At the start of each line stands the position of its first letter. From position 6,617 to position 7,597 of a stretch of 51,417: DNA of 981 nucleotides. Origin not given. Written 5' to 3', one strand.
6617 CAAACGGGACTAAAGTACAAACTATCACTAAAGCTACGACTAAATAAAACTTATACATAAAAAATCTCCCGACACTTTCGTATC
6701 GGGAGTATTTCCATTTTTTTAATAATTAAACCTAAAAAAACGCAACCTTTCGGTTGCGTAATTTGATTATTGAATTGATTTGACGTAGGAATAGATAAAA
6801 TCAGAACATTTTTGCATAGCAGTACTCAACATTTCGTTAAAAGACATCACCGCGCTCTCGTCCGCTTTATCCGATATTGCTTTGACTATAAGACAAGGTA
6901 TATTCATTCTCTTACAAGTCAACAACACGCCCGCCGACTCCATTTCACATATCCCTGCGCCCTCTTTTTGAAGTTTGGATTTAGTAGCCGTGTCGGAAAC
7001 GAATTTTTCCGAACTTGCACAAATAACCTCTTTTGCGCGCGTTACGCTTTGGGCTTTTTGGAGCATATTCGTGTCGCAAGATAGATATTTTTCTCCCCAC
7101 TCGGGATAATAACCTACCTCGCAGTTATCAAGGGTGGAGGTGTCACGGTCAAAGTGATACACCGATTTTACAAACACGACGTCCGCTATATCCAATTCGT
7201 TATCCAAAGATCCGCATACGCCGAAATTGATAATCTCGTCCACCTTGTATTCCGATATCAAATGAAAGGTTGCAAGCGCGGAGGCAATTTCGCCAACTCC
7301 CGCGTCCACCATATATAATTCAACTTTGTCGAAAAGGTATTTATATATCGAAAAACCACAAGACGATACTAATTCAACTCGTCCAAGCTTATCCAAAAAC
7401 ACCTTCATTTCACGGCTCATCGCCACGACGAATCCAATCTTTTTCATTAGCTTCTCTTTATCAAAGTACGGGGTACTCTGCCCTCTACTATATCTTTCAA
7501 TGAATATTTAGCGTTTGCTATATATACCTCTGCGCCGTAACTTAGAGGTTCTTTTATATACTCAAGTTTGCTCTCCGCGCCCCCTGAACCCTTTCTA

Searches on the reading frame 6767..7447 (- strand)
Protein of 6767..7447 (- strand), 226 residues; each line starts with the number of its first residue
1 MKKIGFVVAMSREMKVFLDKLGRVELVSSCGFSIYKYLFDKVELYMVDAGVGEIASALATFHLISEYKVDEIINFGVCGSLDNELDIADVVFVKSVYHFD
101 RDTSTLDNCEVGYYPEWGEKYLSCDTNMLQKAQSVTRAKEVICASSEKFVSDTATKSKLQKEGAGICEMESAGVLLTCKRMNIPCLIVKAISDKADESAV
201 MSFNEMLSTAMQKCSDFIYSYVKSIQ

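Call 21: find_encoding_contigs(protein=window:6767-7447:-, flank=10000, max_places=8)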
Protein window:6767-7447:- (226 aa): 6 contigs read that carry it; 5 places shown.
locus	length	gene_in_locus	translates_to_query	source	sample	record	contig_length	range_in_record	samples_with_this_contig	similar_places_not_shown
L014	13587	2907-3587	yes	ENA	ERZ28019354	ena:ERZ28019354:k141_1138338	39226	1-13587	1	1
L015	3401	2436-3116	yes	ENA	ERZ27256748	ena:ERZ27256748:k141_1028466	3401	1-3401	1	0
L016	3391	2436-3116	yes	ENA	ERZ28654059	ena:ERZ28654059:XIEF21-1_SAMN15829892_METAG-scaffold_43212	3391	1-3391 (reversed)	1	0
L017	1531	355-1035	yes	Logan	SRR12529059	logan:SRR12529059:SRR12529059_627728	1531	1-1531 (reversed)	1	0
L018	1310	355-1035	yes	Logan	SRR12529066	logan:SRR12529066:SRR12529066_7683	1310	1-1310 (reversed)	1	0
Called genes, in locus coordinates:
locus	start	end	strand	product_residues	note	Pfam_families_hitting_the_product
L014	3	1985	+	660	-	?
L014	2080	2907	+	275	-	PF00696:AA_kinase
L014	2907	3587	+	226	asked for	PF01048:PNP_UDP_1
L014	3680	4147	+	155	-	-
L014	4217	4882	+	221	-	PF01551:Peptidase_M23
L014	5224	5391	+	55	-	-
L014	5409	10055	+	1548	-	PF09479:Flg_new, PF02368:Big_2, PF26918:Ig_Eae (weak), PF13306:LRR_5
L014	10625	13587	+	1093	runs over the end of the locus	PF22359:Big-like (faint), PF21461:HL_N-beta (faint), PF02368:Big_2, PF26182:Ig_NUP210_5th, PF13306:LRR_5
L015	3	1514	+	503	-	?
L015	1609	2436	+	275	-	PF00696:AA_kinase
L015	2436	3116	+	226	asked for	PF01048:PNP_UDP_1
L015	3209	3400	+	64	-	?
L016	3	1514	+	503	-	?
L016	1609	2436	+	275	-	PF00696:AA_kinase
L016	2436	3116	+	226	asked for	PF01048:PNP_UDP_1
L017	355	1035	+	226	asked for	PF01048:PNP_UDP_1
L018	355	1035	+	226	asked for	PF01048:PNP_UDP_1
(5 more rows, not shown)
